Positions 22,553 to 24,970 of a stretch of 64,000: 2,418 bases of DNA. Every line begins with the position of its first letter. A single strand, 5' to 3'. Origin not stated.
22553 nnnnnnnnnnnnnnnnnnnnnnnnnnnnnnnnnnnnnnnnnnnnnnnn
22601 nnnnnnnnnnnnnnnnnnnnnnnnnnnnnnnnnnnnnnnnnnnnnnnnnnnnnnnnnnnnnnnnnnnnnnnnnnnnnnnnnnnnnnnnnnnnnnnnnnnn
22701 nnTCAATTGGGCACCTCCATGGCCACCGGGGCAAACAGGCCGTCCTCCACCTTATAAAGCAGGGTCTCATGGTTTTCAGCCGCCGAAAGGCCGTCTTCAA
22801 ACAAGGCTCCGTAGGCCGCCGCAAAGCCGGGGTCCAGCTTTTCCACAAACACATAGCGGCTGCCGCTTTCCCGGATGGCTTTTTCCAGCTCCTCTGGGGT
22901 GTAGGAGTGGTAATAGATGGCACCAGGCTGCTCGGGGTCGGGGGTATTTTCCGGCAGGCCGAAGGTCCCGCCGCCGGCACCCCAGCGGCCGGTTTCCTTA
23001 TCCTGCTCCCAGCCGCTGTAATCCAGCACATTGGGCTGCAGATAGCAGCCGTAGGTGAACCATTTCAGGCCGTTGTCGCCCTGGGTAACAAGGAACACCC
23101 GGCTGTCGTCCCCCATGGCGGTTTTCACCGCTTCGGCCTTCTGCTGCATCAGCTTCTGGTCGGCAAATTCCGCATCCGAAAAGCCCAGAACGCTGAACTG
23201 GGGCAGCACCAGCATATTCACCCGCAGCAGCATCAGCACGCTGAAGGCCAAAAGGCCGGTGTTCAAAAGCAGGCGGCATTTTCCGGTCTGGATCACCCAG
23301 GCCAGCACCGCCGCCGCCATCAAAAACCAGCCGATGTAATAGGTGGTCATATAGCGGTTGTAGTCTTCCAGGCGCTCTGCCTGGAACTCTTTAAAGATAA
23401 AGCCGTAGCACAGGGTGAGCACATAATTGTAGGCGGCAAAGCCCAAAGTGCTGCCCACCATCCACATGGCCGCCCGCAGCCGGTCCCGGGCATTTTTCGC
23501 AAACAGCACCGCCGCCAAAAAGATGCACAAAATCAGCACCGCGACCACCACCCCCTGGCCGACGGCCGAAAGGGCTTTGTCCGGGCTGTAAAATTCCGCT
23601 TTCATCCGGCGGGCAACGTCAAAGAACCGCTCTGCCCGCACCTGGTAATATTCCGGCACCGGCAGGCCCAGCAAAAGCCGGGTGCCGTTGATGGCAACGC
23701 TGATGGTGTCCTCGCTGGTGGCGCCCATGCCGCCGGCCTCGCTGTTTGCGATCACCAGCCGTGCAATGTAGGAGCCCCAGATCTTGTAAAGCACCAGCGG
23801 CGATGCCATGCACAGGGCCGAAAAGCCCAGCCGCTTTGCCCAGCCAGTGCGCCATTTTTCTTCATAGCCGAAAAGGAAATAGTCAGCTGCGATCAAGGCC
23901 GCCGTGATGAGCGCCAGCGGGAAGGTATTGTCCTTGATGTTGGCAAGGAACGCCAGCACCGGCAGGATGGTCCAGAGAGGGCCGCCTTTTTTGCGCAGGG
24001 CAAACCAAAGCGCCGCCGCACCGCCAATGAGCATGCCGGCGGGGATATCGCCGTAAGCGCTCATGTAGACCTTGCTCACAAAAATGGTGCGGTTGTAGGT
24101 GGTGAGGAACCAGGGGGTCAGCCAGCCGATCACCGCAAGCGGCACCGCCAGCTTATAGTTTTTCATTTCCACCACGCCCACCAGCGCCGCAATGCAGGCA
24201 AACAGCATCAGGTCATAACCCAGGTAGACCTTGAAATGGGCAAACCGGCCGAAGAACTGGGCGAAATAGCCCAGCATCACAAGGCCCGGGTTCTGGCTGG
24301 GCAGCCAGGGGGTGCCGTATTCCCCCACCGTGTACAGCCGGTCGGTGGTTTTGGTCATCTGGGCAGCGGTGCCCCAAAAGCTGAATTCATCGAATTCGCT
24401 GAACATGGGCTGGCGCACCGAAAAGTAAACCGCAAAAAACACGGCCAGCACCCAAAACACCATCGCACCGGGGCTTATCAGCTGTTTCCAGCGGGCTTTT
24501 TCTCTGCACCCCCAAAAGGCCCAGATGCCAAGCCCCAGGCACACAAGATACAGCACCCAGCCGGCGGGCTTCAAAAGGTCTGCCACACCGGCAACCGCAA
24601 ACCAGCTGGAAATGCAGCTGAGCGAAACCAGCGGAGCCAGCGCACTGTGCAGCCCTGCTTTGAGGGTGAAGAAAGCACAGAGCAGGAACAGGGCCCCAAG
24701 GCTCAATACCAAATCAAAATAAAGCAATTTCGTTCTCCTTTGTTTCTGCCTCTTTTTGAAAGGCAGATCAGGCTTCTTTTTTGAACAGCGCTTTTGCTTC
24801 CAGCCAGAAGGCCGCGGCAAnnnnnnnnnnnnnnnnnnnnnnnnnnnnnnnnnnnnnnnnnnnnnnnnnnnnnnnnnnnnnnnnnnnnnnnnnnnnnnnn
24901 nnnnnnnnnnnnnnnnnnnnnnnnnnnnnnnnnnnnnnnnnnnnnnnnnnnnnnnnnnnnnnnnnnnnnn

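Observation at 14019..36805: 23-kb legionaminic-acid-type surface-glycan locus built as two divergent operons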

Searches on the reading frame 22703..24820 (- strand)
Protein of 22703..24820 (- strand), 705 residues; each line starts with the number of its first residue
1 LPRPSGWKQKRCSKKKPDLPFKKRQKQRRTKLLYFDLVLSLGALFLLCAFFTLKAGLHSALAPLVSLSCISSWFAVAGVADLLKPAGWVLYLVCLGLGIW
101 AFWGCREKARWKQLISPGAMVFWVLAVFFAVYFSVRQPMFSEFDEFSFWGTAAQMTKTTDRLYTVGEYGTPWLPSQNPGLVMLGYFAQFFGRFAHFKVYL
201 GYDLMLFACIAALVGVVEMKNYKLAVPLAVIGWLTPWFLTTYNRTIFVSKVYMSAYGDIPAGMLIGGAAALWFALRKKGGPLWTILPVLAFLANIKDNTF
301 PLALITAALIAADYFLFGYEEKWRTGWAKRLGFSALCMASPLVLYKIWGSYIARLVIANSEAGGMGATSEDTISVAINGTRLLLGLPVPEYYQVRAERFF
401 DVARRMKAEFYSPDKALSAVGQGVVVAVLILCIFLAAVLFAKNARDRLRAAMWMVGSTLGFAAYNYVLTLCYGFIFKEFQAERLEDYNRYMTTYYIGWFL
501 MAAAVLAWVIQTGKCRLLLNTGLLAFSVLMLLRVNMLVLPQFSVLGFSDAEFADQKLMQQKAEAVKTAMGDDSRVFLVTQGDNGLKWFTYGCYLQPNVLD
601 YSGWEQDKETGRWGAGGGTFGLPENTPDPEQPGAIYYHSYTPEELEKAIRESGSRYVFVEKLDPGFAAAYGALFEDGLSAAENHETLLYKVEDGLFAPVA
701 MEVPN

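Call 3: search_protein_families(library=pfam, proteins=[window:22703-24820:-])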
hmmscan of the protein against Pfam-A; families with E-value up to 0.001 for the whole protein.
window:22703-24820:- (705 aa): 0 families

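Call 5: search_protein_families(library=ncbifam, proteins=[window:22703-24820:-], max_evalue=0.01)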
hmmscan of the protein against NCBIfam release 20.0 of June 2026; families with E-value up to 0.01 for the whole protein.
window:22703-24820:- (705 aa): 0 families

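Call 13: find_homologous_proteins(query=window:22703-24820:-)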
Query window:22703-24820:- (705 aa): 209 proteins with E <= 0.001 among 8000 candidates; the best 120 are listed.
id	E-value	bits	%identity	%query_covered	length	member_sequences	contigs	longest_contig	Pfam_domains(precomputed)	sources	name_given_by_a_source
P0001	0.0e+0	1538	100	96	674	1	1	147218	-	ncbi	-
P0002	0.0e+0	1286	83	95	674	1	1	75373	-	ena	-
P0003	0.0e+0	1150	75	95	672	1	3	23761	-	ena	-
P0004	0.0e+0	1104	83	80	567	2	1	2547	-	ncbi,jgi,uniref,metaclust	ncbi:hypothetical protein, membrane [gut metagenome]|uniref:Uncharacterized protein n=1 Tax=gut meta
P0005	0.0e+0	1089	72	95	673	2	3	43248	-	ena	-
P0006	0.0e+0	1047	69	95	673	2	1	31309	-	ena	-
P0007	0.0e+0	1045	69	95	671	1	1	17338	-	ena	-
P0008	0.0e+0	1030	68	96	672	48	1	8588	-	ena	-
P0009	0.0e+0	1029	69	96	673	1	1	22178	-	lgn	-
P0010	0.0e+0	1028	68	95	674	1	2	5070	-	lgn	-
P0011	2.6e-296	1003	67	96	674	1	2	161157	-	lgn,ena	-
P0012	3.3e-294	996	67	95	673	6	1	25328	-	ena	-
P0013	1.3e-286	971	65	95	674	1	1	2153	-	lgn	-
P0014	6.1e-286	969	65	96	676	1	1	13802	-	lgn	-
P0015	9.6e-284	962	65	95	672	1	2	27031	-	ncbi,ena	-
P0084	2.5e-185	636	47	92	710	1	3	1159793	-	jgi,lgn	jgi:hypothetical protein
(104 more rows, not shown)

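Call 14: find_encoding_contigs(protein=P0001, flank=10000, max_places=3)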
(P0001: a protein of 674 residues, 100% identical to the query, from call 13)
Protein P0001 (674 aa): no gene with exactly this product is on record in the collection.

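Call 15: find_encoding_contigs(protein=P0084, flank=10000, max_places=3)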
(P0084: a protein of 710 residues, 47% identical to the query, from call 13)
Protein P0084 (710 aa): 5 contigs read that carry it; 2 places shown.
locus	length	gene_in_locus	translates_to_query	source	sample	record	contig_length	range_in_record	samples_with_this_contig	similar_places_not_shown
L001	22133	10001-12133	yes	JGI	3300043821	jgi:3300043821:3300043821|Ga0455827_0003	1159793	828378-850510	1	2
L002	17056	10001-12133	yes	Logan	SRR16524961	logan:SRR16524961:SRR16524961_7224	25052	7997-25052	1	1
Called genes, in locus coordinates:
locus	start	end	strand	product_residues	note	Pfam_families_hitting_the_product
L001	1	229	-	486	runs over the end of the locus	PF13440:Polysacc_synt_3 (weak)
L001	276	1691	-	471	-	-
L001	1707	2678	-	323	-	-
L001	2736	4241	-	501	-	PF03062:MBOAT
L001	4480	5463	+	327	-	PF00106:adh_short (weak), PF01073:3Beta_HSD, PF01370:Epimerase, PF02719:Polysacc_synt_2, PF04321:RmlD_sub_bind (weak), PF07993:NAD_binding_4, PF13460:NAD_binding_10, PF16363:GDP_Man_Dehyd, +1 more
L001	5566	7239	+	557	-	PF09913:DUF2142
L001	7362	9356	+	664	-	-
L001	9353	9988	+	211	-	-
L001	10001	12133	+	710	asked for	-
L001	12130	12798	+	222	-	-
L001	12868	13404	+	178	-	PF02525:Flavodoxin_2, PF03358:FMN_red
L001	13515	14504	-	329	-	PF00535:Glycos_transf_2, PF10111:Glyco_tranf_2_2, PF13641:Glyco_tranf_2_3, PF13632:Glyco_trans_2_3 (weak)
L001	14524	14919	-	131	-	-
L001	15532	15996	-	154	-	PF00583:Acetyltransf_1 (weak)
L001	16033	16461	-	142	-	PF13404:HTH_AsnC-type, PF13412:HTH_24, PF01047:MarR (weak), PF01037:AsnC_trans_reg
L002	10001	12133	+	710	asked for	-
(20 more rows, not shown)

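Call 22: find_related_loci(query=A1, collection=genome_contigs, flank=10000)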
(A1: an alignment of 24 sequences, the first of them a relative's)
Query A1 (674 aa) in genome_contigs; peptide patterns used: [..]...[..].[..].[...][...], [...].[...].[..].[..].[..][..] (x = any residue, [..] = any of these).
104 stretches matched a pattern; 78 encode a relative of the query (tblastn E <= 1e-3); 77 distinct loci.
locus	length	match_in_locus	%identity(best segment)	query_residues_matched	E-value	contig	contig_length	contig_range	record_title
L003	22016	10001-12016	65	3-674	0e+0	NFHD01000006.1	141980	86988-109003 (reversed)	Gemmiger sp. An87 An87_contig_6, whole genome shotgun sequence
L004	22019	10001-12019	64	3-674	0e+0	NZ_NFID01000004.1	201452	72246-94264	Gemmiger sp. An50 An50_contig_4, whole genome shotgun sequence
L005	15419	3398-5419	61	3-674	0e+0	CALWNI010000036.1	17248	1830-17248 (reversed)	MAG: uncultured Fournierella sp. isolate BRZ_LM__bin3 genome assembly, contig: BRZ_LM__NODE_4482_length_17248_cov_9.0714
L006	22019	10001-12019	62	3-674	0e+0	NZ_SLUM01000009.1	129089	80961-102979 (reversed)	Allofournierella massiliensis strain DSM 100451 Ga0244722_109, whole genome shotgun sequence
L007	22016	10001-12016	64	3-674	0e+0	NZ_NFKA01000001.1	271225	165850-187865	Gemmiger sp. An194 An194_contig_1, whole genome shotgun sequence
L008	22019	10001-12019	56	1-674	0e+0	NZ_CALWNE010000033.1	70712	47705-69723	MAG: uncultured Allofournierella sp. isolate E0_DM__bin178 E0_DM__k127_2032760, whole genome shotgun sequence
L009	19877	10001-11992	55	5-672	0e+0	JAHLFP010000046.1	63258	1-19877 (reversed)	MAG: Candidatus Allofournierella pullistercoris isolate B5_2728 B5M64__C120158_L63258, whole genome shotgun sequence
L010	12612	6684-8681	52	3-674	0e+0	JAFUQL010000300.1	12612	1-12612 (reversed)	MAG: Oscillospiraceae bacterium isolate RGIG4732 Roe_deer_Rectum.Co__c2119382, whole genome shotgun sequence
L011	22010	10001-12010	65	3-674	0e+0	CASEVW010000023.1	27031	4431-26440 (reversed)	uncultured Oscillospiraceae bacterium isolate SI.A56.metabat-bins.126 genome assembly, contig: SI.A56.metabat-bins.126.f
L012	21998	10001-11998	51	3-674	0e+0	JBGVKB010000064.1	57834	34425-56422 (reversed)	MAG: Oscillospiraceae bacterium isolate fecal_MAG_459 fecal_MAG_459_contig_0064, whole genome shotgun sequence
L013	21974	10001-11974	51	4-673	0e+0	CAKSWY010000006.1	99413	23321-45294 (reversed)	MAG: uncultured Oscillospiraceae bacterium isolate REFINED_METABAT215_TOP10_CONTIGS_1500_ASSEMBLY_K77_MERGED__Nepal_MoBi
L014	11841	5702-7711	49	19-673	0e+0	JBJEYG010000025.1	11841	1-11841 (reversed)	MAG: Gemmiger sp. isolate FUKU01_bin.012 NODE_1101_length_11841_cov_6.686662, whole genome shotgun sequence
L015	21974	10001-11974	51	4-673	0e+0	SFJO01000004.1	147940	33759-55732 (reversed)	MAG: Oscillospiraceae bacterium isolate W1P33.020 Contig26, whole genome shotgun sequence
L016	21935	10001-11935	52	18-674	0e+0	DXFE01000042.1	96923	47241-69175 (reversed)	MAG TPA_asm: Candidatus Gemmiger avium isolate ChiGjej4B4-15321 ChiGjej4B4M5__C142863_L96923_SAMN08009847, whole genome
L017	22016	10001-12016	48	9-672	0e+0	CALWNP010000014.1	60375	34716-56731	MAG: uncultured Gemmiger sp. isolate BRZ_II__bin19 genome assembly, contig: BRZ_II__NODE_697_length_60375_cov_9.352201,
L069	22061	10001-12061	42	9-672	4e-170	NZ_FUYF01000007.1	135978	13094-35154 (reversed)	Gemmiger formicilis strain ATCC 27749, whole genome shotgun sequence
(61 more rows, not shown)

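Call 28: search_protein_families(library=pfam, proteins=[L069:1022-1885:-, L069:2210-3499:-, L069:2120-3529:+, L069:13055-15631:-, L069:12677-15178:+, L069:15650-20380:-, L069:20434-21327:+, L069:20728-21879:-], max_evalue=0.1)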
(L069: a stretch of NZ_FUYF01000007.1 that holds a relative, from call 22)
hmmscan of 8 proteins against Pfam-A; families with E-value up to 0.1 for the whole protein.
L069:1022-1885:- (287 aa): 1 family
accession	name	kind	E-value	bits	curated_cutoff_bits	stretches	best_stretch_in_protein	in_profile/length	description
PF00588.24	SpoU_methylase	-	9.9e-30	103.9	29.7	1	135-281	3-141/142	SpoU rRNA Methylase family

L069:2210-3499:- (429 aa): 9 families
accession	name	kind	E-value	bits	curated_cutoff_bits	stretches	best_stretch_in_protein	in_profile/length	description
PF01053.26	Cys_Met_Meta_PP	-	2.9e-136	454.4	27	1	9-426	1-381/381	Cys/Met metabolism PLP-dependent enzyme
PF01041.23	DegT_DnrJ_EryC1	-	4.8e-10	39.6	19.8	1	65-192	25-154/360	DegT/DnrJ/EryC1/StrS aminotransferase family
PF00155.27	Aminotran_1_2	-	1.8e-08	34.4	19.7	1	53-226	30-235/361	Aminotransferase class I and II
PF00266.25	Aminotran_5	-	1.9e-05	24.3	21.5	1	137-218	127-209/371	Aminotransferase class-V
PF01212.27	Beta_elim_lyase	-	0.00017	21.5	27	1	68-228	36-214/288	Beta-eliminating lyase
PF02347.22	GDC-P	-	0.0025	17.2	26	1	89-211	138-259/429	Glycine cleavage system P-protein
PF06838.17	Met_gamma_lyase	-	0.0044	16.1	24.2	1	136-229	142-242/405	Methionine gamma-lyase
PF05889.19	SepSecS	-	0.014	14.5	21.1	1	139-201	144-209/389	O-phosphoseryl-tRNA(Sec) selenium transferase, SepSecS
PF06568.16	DUF1127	-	0.045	13.9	23.3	1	389-403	20-34/37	Domain of unknown function (DUF1127)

L069:2120-3529:+ (469 aa): 0 families

L069:13055-15631:- (858 aa): 0 families

L069:12677-15178:+ (833 aa): 5 families
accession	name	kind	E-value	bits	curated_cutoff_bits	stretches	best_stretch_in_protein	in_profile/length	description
PF00990.26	GGDEF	-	4e-31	108.4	23.8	1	665-807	2-157/161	Diguanylate cyclase, GGDEF domain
PF13487.12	HD_5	-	3.7e-28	98.8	27.2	1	340-471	31-159/170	HD domain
PF00072.30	Response_reg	-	3.6e-26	92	30.2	1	159-269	1-109/111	Response regulator receiver domain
PF01966.28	HD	-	8.9e-19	68.3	22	1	345-450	21-115/116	HD domain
PF24391.1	HD-CE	-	0.0031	17.7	27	1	331-429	23-119/263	HD-CE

L069:15650-20380:- (1576 aa): 0 families

L069:20434-21327:+ (297 aa): 3 families
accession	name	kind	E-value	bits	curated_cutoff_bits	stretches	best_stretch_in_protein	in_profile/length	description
PF01569.27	PAP2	-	3e-07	30.7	27.2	1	185-282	27-122/130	PAP2 superfamily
PF14378.12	PAP2_3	-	1.5e-05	25.3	27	1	132-276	34-186/190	PAP2 superfamily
PF14360.12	PAP2_C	-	0.0076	17.2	27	1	224-275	13-66/74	PAP2 superfamily C-terminal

L069:20728-21879:- (383 aa): 0 families

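Call 29: predict_structure(alignment_id=A1)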
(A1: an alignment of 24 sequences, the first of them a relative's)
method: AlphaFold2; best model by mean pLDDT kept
length: 674 residues; sequences in the alignment: 24
mean_pLDDT: 83.5   pTM: 0.87
mean pLDDT of the five models: 83.5, 83.4, 82.7, 82.0, 80.3
residues with pLDDT >= 90: 289; 70-90: 279; 50-70: 84; < 50: 22
segments of 3 or more residues with pLDDT < 50: 136-141, 212-218, 570-574
pLDDT, mean of each block of 10 residues (from residue 1): 85 97 94 97 93 96 96 83 91 94 81 71 87 58 72 93 89 94 85 88 83 48 72 96 88 95 86 96 83 76 93 89 74 60 87 91 90 91 79 94 95 92 97 92 83 83 94 92 81 88 63 58 84 86 78 72 72 52 56 68 67 82 84 82 92 92 92 84
secondary structure, 60 per line:
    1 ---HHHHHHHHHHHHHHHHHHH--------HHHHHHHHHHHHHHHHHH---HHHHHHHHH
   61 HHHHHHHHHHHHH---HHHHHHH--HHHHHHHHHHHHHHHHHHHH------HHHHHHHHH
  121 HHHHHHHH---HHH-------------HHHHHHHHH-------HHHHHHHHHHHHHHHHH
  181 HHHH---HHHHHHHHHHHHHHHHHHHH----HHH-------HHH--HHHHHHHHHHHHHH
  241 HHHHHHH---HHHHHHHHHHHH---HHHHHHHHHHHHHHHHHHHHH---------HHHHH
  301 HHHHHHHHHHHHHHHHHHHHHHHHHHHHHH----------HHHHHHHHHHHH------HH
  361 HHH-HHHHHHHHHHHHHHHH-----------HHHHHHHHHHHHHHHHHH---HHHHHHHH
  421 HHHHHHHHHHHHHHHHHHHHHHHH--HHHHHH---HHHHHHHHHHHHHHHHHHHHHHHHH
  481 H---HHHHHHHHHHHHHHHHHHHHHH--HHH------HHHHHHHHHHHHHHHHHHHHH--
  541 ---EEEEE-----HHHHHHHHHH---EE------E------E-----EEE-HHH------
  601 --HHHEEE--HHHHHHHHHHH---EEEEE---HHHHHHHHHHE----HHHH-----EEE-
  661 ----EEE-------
elements in order: H4-22 H31-48 H52-73 H77-83 H86-105 H112-128 H148-156 H164-184 H188-207 H227-247 H251-262 H266-286 H296-330 H341-352 H359-363 H365-380 H392-409 H413-444 H447-452 H456-481 H485-506 H518-538 E544-548 H554-563 E588-590 E606-608 H611-621 E625-629 H633-642 H648-651 E657-659 E665-667

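Call 32: fold_search(model_id=the predicted structure, library=pdb)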
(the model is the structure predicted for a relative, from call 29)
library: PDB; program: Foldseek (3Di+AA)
matches with E <= 10: 449; with E <= 0.001: 0
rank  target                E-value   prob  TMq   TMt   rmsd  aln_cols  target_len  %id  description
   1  5ezm                  3.7e-03  0.99  0.28  0.34  18.8       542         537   13  Crystal Structure of ArnT from Cupriavidus metallidurans in the apo state (released 2016-02-17)
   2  5f15                  5.5e-03  1.00  0.35  0.42  11.4       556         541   11  Crystal Structure of ArnT from Cupriavidus metallidurans bound to Undecaprenyl phosphate (released 2016-02-17)
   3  9s6t_A                2.4e-02  0.99  0.35  0.45   9.6       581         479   12  Ternary cryo-EM structure of chicken ALG12 with Dol25-PP-GlcNAc2Man7, Dol25-P-Man, and Fab (released 2026-03-18)
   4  4ntj                  2.8e-01  0.08  0.08  0.13  28.5       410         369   13  Structure of the human P2Y12 receptor in complex with an antithrombotic drug (released 2014-03-26)
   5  8j74_A                2.9e-01  0.08  0.11  0.14  22.8       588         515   12  Human high-affinity choline transporter CHT1 in the HC-3-bound outward-facing open conformation, dimeric state (released 2024-04-03)
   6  7lo7_Z                3.1e-01  0.15  0.11  0.18  22.8       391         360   10  NorA in complex with Fab25 (released 2022-04-20)
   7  4ja4_A                3.3e-01  0.07  0.09  0.12  25.9       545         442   10  Inward open conformation of the xylose transporter XylE from E. coli (released 2013-05-01)
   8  4u4w_B                3.3e-01  0.06  0.09  0.11  23.4       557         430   11  Structure of a nitrate/nitrite antiporter NarK in nitrate-bound occluded state (released 2015-07-15)
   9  9old                  3.6e-01  0.09  0.11  0.14  25.0       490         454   14  Crystal structure of alpha-NPG-bound D59C MelBSt (released 2026-02-04)
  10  5xas_A                4.1e-01  0.08  0.11  0.15  23.9       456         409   13  Structural insights into the elevator-like mechanism of the sodium/citrate symporter CitS (released 2017-06-14)
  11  6zdv                  4.1e-01  0.06  0.08  0.12  28.5       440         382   12  Crystal structure of stabilized A2A adenosine receptor A2AR-StaR2-bRIL in complex with Chromone 5d (released 2020-09-16)
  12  7tpg_B                4.3e-01  0.10  0.12  0.16  22.7       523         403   11  Single-Particle Cryo-EM Structure of the WaaL O-antigen ligase in its ligand bound state (released 2022-04-06)
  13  4zp0                  4.3e-01  0.08  0.10  0.15  24.8       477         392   11  Crystal structure of E. coli multidrug transporter MdfA in complex with deoxycholate (released 2015-08-19)
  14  9cgc_o                5.1e-01  0.08  0.13  0.11  24.4       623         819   11  Yeast 26S proteasome non-substrate-engaged (S1 state) (released 2025-07-09)
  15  7wsm_A                5.1e-01  0.06  0.10  0.13  26.9       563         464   14  Cryo-EM structure of human glucose transporter GLUT4 bound to cytochalasin B in lipid nanodiscs (released 2022-05-18)
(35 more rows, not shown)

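Call 63: search_protein_representatives(alignment_id=A1)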
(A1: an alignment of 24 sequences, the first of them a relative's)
Query: 24 sequences, 671 profile positions. Proteins with E-value up to 0.001 (for the whole library): 2403; up to 1e-10: 1316; up to 1e-30: 258. The best 150 are listed.
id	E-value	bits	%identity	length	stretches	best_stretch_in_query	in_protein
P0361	0.0e+00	1044.3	-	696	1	1-670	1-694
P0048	0.0e+00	1017.1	-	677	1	1-671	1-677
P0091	2.3e-250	849.0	-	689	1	1-668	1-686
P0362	7.9e-206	701.9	-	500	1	14-444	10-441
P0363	1.2e-196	671.5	-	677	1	1-668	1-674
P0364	1.6e-191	654.6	-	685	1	1-665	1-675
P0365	7.2e-187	639.2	-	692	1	1-670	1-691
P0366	1.4e-181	621.7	-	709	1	3-670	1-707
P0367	5.6e-175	599.9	-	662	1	1-663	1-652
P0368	9.7e-171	585.9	-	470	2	363-670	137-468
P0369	5.3e-169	580.2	-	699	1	1-670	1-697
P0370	5.7e-168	576.8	-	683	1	1-666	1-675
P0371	3.4e-162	557.7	-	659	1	7-663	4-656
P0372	7.7e-162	556.5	-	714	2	1-495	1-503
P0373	1.6e-160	552.1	-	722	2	249-666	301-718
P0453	2.5e-97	343.3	-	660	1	1-661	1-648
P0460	1.8e-93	330.6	-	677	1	1-660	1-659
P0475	5.3e-86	305.9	-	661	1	1-660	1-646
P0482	1.1e-79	285.0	-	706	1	4-660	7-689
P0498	4.4e-70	253.3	-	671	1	4-661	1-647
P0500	6.7e-69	249.4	-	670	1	5-661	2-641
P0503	1.0e-67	245.5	-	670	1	4-661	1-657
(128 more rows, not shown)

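Call 73: find_encoding_contigs(protein=P0500, flank=10000, max_places=2)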
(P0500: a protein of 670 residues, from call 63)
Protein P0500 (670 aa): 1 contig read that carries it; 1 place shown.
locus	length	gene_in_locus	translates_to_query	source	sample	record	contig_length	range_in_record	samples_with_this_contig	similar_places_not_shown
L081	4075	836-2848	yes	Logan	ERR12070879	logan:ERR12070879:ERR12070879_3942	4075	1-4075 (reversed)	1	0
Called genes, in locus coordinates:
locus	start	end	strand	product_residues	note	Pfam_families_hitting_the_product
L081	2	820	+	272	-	?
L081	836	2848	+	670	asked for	-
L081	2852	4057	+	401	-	-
